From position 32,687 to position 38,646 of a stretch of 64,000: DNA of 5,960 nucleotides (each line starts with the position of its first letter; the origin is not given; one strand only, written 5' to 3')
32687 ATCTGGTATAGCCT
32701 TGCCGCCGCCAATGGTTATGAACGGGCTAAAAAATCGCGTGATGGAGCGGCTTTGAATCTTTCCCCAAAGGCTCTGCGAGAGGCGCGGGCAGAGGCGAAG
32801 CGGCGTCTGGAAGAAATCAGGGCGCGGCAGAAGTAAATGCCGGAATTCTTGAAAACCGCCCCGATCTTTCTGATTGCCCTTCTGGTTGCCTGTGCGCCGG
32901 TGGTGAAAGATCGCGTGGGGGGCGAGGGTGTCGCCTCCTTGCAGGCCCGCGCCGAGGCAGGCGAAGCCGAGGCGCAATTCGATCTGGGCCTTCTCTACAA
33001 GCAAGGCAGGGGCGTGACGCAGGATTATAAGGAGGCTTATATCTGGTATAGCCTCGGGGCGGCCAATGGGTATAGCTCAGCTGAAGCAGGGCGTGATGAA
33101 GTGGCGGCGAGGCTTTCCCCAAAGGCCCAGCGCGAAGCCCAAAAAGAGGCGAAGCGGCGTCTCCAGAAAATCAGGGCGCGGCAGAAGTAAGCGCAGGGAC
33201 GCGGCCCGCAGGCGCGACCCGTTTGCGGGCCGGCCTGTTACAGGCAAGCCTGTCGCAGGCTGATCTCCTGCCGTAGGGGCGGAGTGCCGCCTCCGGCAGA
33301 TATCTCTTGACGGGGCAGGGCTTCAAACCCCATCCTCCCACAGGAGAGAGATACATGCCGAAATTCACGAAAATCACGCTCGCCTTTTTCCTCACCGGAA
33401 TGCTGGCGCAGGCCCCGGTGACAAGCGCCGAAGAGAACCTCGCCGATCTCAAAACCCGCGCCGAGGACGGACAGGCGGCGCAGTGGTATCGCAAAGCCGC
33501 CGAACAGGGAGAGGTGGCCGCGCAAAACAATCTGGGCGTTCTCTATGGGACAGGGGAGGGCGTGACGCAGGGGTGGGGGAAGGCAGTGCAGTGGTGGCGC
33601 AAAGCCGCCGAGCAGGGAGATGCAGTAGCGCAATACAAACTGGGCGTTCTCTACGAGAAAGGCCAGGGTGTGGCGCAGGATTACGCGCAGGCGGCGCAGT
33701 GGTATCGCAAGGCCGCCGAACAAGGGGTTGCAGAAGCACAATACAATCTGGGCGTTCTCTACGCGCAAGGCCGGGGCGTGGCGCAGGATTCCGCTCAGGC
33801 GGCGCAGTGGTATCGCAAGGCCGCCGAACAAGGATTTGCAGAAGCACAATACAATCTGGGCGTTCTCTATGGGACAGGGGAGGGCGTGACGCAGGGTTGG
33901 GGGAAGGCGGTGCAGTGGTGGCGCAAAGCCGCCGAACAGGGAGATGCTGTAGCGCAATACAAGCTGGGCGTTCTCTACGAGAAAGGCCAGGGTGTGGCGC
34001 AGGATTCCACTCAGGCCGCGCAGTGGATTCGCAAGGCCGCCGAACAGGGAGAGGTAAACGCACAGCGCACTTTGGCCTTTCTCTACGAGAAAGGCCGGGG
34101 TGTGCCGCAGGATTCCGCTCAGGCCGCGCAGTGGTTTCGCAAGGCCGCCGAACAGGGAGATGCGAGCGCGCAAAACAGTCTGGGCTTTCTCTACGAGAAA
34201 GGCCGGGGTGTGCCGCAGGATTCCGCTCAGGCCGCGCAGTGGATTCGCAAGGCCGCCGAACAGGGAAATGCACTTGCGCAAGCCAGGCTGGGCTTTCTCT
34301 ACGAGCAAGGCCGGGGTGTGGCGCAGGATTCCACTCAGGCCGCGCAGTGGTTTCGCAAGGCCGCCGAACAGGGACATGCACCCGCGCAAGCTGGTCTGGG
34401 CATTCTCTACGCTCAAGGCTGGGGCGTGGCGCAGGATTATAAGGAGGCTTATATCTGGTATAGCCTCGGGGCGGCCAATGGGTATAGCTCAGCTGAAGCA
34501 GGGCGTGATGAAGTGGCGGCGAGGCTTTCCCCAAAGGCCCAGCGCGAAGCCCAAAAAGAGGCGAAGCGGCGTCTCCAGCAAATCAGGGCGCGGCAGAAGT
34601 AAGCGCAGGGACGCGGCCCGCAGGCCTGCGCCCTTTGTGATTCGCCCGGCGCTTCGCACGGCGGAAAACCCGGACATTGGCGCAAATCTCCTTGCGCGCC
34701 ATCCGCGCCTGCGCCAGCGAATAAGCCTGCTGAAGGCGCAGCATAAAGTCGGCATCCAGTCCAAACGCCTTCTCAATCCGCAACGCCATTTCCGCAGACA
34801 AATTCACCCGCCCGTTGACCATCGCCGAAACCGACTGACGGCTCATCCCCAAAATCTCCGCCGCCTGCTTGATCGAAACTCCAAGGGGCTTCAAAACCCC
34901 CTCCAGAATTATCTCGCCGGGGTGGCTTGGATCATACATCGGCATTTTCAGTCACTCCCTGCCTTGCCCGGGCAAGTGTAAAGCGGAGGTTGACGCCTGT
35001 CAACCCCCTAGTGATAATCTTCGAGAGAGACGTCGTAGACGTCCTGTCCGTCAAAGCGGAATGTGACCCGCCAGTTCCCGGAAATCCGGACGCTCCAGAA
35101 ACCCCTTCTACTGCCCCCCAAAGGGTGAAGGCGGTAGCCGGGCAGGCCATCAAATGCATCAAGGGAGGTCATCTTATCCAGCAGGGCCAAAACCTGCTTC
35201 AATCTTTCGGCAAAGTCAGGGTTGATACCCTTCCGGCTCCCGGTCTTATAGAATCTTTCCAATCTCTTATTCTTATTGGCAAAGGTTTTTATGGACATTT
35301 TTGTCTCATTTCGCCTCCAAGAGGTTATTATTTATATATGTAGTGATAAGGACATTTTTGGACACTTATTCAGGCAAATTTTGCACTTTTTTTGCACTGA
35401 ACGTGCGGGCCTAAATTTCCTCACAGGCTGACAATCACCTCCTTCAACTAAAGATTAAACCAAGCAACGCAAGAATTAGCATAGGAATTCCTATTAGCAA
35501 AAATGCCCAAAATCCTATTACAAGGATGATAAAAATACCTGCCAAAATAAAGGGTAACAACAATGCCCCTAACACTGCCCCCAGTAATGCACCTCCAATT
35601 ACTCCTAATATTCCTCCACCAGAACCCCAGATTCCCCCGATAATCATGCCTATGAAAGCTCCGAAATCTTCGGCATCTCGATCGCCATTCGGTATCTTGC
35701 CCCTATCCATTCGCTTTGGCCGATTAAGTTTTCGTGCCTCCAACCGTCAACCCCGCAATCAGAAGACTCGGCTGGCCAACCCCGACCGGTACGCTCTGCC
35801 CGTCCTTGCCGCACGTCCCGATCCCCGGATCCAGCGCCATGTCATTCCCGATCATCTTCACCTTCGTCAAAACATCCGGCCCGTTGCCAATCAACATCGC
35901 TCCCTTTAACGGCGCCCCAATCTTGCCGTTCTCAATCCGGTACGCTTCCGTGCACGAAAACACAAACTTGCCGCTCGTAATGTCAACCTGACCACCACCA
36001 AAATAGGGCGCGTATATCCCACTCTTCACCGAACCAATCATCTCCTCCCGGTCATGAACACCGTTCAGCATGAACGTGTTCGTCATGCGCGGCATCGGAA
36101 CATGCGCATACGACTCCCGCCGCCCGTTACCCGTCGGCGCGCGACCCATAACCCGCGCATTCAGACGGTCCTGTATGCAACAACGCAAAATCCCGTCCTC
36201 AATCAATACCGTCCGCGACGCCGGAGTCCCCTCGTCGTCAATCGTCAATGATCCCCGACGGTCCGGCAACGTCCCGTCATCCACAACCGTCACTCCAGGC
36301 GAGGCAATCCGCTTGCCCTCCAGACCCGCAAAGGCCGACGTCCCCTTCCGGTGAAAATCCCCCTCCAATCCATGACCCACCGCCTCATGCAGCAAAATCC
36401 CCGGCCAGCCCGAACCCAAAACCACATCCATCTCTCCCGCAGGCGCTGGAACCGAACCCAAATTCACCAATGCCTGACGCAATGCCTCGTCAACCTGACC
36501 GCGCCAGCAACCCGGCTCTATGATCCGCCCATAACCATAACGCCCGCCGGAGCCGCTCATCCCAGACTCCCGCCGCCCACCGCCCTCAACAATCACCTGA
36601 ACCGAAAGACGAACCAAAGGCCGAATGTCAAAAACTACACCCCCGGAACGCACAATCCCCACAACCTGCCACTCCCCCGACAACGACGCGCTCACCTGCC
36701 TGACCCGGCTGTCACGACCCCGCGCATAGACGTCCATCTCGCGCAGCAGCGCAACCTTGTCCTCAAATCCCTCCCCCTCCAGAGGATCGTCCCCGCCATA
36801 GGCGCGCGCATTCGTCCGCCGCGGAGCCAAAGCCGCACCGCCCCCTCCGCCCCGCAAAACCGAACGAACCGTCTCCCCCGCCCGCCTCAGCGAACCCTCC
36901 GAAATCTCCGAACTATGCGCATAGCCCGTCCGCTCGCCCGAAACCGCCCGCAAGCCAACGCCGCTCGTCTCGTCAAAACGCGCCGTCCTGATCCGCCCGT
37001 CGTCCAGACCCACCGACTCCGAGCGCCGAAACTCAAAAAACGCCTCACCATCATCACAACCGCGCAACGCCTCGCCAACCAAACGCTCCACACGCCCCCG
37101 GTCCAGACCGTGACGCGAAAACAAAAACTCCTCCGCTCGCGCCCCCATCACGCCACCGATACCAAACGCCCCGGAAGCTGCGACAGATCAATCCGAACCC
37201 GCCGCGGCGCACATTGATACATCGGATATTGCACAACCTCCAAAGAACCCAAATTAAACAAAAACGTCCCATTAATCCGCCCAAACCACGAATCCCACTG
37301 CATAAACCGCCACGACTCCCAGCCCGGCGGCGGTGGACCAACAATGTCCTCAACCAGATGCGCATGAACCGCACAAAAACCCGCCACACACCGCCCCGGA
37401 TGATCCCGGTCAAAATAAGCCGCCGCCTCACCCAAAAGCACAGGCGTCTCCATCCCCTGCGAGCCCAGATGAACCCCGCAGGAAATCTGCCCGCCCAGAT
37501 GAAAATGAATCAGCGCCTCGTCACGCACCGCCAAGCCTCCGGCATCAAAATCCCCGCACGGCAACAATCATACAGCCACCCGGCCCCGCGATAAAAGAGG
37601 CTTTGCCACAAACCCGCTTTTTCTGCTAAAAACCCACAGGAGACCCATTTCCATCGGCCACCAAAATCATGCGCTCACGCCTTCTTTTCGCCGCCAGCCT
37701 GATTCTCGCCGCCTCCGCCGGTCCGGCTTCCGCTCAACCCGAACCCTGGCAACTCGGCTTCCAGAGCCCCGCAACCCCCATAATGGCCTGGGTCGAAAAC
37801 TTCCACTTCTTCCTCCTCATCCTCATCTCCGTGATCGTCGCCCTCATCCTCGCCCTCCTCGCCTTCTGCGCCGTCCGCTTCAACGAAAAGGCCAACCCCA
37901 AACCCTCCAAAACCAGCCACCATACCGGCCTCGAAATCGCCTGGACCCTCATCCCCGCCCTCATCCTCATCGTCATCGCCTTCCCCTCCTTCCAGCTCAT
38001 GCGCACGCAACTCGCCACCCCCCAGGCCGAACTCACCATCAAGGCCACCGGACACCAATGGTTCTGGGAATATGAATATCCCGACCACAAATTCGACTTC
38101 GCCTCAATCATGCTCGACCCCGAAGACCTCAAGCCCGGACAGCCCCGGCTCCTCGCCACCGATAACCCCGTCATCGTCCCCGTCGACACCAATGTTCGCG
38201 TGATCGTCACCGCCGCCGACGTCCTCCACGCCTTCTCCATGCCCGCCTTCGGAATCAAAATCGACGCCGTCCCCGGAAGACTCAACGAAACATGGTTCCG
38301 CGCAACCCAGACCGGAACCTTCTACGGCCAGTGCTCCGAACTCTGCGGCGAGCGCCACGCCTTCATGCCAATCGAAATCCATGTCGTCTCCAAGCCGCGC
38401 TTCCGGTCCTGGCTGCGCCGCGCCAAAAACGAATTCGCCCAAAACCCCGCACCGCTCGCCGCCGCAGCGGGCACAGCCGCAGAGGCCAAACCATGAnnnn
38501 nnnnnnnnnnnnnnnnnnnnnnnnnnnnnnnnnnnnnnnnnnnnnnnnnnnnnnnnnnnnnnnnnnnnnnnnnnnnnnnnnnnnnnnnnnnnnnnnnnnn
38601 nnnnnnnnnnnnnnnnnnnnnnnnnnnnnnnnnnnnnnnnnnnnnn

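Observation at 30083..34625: Tandemly duplicated cassette array encoding four secreted Sel1-repeat proteins, each copy dragging a purA 3' fragment and its own promoter block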

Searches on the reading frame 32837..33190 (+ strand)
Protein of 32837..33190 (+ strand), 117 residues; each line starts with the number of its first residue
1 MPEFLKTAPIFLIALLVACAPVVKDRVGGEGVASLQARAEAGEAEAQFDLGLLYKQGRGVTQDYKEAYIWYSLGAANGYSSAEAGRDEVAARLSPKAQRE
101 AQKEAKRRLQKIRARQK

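Call 6: search_protein_families(library=pfam, proteins=[window:32837-33190:+])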
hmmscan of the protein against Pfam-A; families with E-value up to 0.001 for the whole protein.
window:32837-33190:+ (117 aa): 1 family
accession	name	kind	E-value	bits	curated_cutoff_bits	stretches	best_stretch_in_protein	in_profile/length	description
PF08238.18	Sel1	-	3.3e-09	37.4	30.7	1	44-79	1-36/36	Sel1 repeat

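Call 32: search_protein_families(library=ncbifam, proteins=[window:32837-33190:+], max_evalue=0.001)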
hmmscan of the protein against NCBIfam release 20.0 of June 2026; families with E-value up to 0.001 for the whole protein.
window:32837-33190:+ (117 aa): 2 families
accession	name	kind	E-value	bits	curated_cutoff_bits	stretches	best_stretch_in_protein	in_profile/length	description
NF038194.1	AlgK_TPR_lipo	equivalog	5.4e-08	31.9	700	1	33-113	358-437/448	alginate biosynthesis TPR repeat lipoprotein AlgK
NF033786.1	phenyl_MerG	equivalog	1.4e-07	31.7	350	1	30-80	51-145/217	phenylmercury resistance protein MerG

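Call 58: predict_structure(protein=window:32837-33190:+)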
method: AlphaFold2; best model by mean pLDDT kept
length: 117 residues; sequences in the alignment: 1
mean_pLDDT: 60.6   pTM: 0.40
mean pLDDT of the five models: 60.6, 57.4, 56.0, 53.5, 52.3
residues with pLDDT >= 90: 0; 70-90: 19; 50-70: 77; < 50: 21
segments of 3 or more residues with pLDDT < 50: 1-11, 13-20
pLDDT, mean of each block of 10 residues (from residue 1): 40 47 55 68 65 59 63 64 57 72 73 63
secondary structure, 60 per line:
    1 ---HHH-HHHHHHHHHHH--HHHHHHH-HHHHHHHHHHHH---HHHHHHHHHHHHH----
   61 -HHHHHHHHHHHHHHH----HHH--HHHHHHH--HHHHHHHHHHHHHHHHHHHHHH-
elements in order: H8-18 H21-27 H29-40 H44-56 H62-76 H86-92 H95-116

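Call 64: search_protein_representatives(protein=window:32837-33190:+)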
Query: 117 residues. Proteins with E-value up to 0.001 (for the whole library): 128131; up to 1e-10: 47513; up to 1e-30: 2220. The best 150 are listed.
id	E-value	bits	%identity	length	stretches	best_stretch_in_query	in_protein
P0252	6.0e-108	370.5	39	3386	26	37-88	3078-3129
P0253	3.0e-98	339.4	48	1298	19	38-82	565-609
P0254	1.1e-94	327.9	42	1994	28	36-81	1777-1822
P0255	7.6e-92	318.8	41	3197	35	35-80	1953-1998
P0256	1.2e-87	305.2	44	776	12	39-85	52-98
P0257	6.9e-85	296.4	39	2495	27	37-85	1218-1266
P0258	1.5e-84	295.3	41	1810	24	39-83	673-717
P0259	6.5e-82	286.8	44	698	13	40-103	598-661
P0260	9.6e-82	286.3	45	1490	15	23-73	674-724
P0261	1.4e-79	279.3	48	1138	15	38-77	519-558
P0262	4.3e-75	264.9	44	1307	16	39-82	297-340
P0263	5.7e-74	261.3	36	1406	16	38-106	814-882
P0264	1.7e-72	256.6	43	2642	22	38-85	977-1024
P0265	4.1e-70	248.9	42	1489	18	44-97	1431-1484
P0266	5.2e-69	245.3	41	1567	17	31-78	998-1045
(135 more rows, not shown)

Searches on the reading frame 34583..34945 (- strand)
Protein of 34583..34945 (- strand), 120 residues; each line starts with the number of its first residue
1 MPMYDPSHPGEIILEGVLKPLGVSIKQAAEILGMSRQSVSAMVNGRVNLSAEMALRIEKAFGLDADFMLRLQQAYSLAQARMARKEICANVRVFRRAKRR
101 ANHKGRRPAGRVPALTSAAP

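Call 6: search_protein_families(library=pfam, proteins=[window:34583-34945:-])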
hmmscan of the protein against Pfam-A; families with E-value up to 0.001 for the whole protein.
window:34583-34945:- (120 aa): 7 families
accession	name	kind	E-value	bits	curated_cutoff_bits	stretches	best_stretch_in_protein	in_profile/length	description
PF01381.28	HTH_3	-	7.9e-12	45.5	23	1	18-66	5-53/55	Helix-turn-helix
PF13560.12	HTH_31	-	9.4e-07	29.5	27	1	22-66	14-59/64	Helix-turn-helix domain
PF15943.11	YdaS_toxin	-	1.3e-05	25.4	30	1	27-60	13-46/65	Bacterial toxin YdaS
PF22083.2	I-HmuI_NUMOD-like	-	5.8e-05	23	27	1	24-48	14-38/46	DNA endonuclease I-HmuI-like, NUMOD-like domain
PF13551.12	HTH_29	-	0.0002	21.8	28.1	0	22-39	11-29/64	Winged helix-turn helix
PF13384.12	HTH_23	-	0.00022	21.4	24.6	0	19-41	13-36/50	Homeodomain-like domain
PF21291.3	CYNS_N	-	0.00025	21.4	27.1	1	23-73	17-67/69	Cyanate hydratase, N-terminal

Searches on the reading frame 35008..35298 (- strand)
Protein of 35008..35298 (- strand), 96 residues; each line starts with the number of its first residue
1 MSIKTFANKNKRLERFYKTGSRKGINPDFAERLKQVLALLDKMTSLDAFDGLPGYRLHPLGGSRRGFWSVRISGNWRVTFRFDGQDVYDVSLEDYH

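Call 6: search_protein_families(library=pfam, proteins=[window:35008-35298:-])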
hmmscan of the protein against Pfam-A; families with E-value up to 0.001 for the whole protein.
window:35008-35298:- (96 aa): 1 family
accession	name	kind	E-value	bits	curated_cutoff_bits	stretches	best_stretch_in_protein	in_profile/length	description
PF05015.19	HigB-like_toxin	-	1.2e-14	54.9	27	1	9-96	4-91/91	RelE-like toxin of type II toxin-antitoxin system HigB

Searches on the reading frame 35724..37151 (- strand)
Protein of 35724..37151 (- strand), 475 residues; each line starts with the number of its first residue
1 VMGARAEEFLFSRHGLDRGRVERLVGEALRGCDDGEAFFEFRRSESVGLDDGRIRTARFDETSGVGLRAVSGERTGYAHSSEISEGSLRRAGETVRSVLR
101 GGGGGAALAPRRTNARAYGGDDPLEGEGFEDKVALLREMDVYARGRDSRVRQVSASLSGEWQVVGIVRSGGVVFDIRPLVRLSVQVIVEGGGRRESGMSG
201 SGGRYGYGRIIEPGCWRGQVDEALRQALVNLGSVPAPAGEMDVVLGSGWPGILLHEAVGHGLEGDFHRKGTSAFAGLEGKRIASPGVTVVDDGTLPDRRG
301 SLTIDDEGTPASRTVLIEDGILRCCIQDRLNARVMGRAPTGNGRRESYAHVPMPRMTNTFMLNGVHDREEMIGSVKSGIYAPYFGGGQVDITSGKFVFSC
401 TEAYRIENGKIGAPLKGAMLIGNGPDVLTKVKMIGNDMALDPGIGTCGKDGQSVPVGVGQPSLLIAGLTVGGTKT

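Call 38: search_protein_families(library=pfam, proteins=[window:35724-37151:-], max_evalue=0.00001)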
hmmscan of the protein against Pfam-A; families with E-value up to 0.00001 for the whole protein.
window:35724-37151:- (475 aa): 3 families
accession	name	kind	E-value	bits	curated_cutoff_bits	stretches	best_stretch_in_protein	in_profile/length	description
PF19289.4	PmbA_TldD_3rd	-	1e-63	214.9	22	1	239-472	2-220/220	PmbA/TldA metallopeptidase C-terminal domain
PF19290.4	PmbA_TldD_2nd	-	6.6e-17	62.4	20.9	1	124-231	3-109/109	PmbA/TldA metallopeptidase central domain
PF01523.21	PmbA_TldD_1st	-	1e-11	45.2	20.9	1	36-94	2-60/65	PmbA/TldA metallopeptidase domain 1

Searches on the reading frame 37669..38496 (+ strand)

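Call 76: search_protein_families(library=pfam, proteins=[window:37669-38496:+], max_evalue=0.001)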
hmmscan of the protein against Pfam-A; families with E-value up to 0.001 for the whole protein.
window:37669-38496:+ (275 aa): 2 families
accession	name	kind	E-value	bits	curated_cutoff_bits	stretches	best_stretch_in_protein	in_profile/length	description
PF00116.26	COX2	-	1.2e-50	170.9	22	1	122-239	1-119/120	Cytochrome C oxidase subunit II, periplasmic domain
PF02790.20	COX2_TM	-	4.3e-23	81.7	22.8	1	24-110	1-88/88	Cytochrome C oxidase subunit II, transmembrane domain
